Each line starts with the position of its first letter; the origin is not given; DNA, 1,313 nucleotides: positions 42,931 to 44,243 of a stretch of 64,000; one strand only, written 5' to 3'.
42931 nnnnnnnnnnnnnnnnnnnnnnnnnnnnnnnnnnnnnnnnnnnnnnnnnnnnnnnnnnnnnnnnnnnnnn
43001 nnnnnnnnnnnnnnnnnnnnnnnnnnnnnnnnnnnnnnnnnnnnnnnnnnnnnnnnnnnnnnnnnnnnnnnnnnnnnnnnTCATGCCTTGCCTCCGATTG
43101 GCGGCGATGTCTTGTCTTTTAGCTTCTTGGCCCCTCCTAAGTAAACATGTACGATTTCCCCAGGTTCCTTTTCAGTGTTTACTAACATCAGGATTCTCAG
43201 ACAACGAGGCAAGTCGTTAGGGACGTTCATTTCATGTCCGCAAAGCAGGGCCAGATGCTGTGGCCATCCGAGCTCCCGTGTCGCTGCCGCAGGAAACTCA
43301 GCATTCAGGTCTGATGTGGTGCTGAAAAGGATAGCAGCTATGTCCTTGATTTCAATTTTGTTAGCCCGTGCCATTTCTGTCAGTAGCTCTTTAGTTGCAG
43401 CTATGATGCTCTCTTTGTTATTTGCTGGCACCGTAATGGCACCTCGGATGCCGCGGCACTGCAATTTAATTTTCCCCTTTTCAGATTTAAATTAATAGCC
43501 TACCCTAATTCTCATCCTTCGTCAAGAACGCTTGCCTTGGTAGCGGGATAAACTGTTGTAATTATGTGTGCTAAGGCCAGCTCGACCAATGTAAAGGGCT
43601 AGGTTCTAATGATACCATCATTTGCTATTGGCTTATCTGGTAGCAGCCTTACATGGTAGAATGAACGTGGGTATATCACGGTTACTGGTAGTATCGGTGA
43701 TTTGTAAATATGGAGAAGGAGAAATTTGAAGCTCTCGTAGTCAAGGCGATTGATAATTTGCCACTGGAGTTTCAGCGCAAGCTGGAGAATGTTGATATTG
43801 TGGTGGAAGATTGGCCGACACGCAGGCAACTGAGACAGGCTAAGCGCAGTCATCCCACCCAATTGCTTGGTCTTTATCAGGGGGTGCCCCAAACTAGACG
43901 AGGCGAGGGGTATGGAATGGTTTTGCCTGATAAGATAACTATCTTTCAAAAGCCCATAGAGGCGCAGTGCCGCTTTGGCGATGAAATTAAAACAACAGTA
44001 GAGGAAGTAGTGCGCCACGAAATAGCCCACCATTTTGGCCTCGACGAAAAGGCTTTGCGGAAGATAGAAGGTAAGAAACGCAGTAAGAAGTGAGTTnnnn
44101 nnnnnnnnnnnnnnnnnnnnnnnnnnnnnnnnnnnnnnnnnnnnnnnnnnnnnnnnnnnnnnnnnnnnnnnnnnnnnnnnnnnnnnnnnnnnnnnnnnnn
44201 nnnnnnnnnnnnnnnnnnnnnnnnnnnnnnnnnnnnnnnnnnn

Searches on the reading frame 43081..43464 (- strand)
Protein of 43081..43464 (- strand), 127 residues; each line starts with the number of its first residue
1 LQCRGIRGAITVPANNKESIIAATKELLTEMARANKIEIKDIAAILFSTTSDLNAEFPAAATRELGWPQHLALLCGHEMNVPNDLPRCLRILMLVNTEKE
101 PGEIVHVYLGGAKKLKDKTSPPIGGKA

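Call 3: search_protein_families(library=pfam, proteins=[window:43081-43464:-], max_evalue=1)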
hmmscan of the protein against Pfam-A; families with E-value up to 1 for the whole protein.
window:43081-43464:- (127 aa): 1 family
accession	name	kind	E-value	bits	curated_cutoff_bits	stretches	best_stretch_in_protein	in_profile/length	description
PF07736.16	CM_1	-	1.5e-40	138.7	27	1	4-117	2-114/116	Chorismate mutase type I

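Call 4: search_protein_families(library=ncbifam, proteins=[window:43081-43464:-], max_evalue=1)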
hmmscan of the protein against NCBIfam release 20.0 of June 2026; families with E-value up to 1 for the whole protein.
window:43081-43464:- (127 aa): 1 family
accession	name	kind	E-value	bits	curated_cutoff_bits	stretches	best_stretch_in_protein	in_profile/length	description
TIGR01796.1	CM_mono_aroH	equivalog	1.7e-35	121.9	82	1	4-117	2-115/117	chorismate mutase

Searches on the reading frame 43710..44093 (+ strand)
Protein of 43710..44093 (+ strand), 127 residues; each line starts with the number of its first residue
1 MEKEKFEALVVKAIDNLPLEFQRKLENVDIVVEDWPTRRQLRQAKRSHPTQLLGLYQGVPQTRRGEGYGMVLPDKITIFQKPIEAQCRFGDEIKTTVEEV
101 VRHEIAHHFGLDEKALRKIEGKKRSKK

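Call 3: search_protein_families(library=pfam, proteins=[window:43710-44093:+], max_evalue=1)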
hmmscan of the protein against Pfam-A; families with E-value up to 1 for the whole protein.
window:43710-44093:+ (127 aa): 3 families
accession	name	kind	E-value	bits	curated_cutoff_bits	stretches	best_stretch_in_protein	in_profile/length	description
PF06262.17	Zincin_1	-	4.3e-29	100.8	22.4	1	25-119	1-95/97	Zincin-like metallopeptidase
PF23945.1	DUF7279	-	0.035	14.5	24.5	1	36-48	37-49/53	Family of unknown function (DUF7279)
PF13994.11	PgaD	-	0.2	12.1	27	1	87-123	98-135/148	PgaD-like protein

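Call 4: search_protein_families(library=ncbifam, proteins=[window:43710-44093:+], max_evalue=1)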
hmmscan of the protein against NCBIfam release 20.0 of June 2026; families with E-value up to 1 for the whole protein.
window:43710-44093:+ (127 aa): 1 family
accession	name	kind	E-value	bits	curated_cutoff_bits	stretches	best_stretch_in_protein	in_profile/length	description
NF011264.0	PRK14670.1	equivalog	0.059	11.6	1021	1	69-115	302-349/602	excinuclease ABC subunit C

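Call 69: search_solved_structures(query=window:43710-44093:+, max_evalue=1, show_alignments=1)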
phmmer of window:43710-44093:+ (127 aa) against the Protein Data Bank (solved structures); distinct sequences matched with E-value up to 1: 1.
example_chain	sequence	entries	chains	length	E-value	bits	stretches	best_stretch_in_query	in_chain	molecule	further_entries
3e11_A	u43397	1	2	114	2.4e-22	82.6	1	3-118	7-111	predicted zincin-like metalloprotease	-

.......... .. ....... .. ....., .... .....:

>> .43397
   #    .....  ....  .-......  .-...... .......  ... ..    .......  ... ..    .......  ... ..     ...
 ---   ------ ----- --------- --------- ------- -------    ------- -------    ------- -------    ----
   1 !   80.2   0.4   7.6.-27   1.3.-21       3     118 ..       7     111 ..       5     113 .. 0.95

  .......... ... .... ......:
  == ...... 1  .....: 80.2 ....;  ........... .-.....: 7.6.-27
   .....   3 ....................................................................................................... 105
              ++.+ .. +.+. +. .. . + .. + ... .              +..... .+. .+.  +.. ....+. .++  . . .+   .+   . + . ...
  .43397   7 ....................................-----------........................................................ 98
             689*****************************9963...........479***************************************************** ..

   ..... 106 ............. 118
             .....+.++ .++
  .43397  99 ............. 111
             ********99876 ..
